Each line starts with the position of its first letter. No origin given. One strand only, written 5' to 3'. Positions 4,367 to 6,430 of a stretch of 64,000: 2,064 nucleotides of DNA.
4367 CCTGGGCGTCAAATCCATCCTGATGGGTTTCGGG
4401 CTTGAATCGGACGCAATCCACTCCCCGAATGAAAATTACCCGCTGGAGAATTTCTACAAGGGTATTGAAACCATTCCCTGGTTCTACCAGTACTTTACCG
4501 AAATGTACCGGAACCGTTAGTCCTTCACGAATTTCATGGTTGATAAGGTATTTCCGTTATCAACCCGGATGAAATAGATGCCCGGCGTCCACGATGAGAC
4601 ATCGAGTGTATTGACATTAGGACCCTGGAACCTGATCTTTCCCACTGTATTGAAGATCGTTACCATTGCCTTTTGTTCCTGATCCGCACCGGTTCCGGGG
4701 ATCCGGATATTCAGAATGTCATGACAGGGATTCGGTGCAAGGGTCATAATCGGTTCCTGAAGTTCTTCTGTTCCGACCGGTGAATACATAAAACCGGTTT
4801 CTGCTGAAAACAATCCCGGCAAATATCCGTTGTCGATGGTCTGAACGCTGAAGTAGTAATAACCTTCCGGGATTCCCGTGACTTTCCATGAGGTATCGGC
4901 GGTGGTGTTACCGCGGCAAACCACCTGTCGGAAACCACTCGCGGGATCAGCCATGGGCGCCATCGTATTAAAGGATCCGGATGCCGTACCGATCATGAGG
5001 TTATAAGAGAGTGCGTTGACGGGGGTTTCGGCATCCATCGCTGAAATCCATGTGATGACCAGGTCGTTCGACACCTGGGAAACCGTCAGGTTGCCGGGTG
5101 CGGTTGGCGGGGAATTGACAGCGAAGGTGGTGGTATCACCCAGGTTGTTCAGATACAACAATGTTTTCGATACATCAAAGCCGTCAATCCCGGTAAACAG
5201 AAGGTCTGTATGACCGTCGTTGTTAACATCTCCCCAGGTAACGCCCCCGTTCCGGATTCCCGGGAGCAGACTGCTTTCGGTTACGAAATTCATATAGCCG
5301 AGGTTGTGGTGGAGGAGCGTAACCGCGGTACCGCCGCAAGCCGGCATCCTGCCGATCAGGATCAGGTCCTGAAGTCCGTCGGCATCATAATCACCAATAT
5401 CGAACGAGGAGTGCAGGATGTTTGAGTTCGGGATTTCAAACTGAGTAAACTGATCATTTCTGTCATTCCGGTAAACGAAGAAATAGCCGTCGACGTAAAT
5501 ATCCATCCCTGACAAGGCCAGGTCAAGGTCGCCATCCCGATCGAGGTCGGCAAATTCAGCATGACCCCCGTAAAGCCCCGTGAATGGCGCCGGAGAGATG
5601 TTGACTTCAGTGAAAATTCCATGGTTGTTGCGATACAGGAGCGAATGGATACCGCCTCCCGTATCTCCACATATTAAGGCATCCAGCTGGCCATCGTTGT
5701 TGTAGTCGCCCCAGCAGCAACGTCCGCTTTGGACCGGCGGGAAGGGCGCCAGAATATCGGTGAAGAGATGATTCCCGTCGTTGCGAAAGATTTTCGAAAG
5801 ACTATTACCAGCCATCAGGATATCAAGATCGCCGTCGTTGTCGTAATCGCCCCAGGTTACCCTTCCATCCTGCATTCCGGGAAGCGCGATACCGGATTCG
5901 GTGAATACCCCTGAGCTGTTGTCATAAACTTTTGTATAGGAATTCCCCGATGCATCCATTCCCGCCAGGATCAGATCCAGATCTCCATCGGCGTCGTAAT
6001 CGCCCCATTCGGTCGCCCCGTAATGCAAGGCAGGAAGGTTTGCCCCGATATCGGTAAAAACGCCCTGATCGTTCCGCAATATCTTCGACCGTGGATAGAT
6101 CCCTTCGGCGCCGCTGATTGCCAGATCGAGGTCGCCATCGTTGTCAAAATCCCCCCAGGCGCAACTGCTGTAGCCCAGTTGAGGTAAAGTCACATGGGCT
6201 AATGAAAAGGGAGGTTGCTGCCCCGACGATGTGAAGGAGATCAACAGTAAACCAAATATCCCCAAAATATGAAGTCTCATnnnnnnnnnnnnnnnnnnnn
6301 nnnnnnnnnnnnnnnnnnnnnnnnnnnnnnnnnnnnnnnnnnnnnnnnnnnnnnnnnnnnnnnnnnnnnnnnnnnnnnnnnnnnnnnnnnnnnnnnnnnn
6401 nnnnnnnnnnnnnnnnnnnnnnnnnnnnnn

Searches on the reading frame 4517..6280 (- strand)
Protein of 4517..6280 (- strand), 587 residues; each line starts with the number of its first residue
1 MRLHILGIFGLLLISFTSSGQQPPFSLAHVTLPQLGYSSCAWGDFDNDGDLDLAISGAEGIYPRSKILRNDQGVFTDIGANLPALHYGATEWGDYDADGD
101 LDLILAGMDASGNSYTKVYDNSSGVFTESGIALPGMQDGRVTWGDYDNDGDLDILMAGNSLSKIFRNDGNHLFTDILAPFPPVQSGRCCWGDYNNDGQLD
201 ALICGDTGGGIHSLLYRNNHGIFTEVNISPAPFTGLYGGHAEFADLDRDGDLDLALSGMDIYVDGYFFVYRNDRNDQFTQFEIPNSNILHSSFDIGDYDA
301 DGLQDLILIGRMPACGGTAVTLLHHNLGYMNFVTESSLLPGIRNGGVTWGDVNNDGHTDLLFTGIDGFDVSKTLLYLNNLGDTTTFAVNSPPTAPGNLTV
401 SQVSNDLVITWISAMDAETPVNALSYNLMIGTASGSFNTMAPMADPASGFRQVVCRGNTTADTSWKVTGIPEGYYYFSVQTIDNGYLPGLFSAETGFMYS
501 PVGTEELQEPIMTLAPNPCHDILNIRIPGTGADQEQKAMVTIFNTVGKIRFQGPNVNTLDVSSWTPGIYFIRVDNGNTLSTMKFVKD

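Call 9: search_protein_families(library=pfam, proteins=[window:4517-6280:-])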
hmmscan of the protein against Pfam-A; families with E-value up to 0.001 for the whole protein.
window:4517-6280:- (587 aa): 3 families
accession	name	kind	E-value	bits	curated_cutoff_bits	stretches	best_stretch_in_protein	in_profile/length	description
PF13517.12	FG-GAP_3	-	3.2e-38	130.6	26.9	5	145-202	1-60/61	FG-GAP-like repeat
PF01839.29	FG-GAP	-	6.1e-12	45.6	22.1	0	41-56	6-21/37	FG-GAP repeat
PF18962.6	Por_Secre_tail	-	4.3e-11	43.4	27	1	516-585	3-74/75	Secretion system C-terminal sorting domain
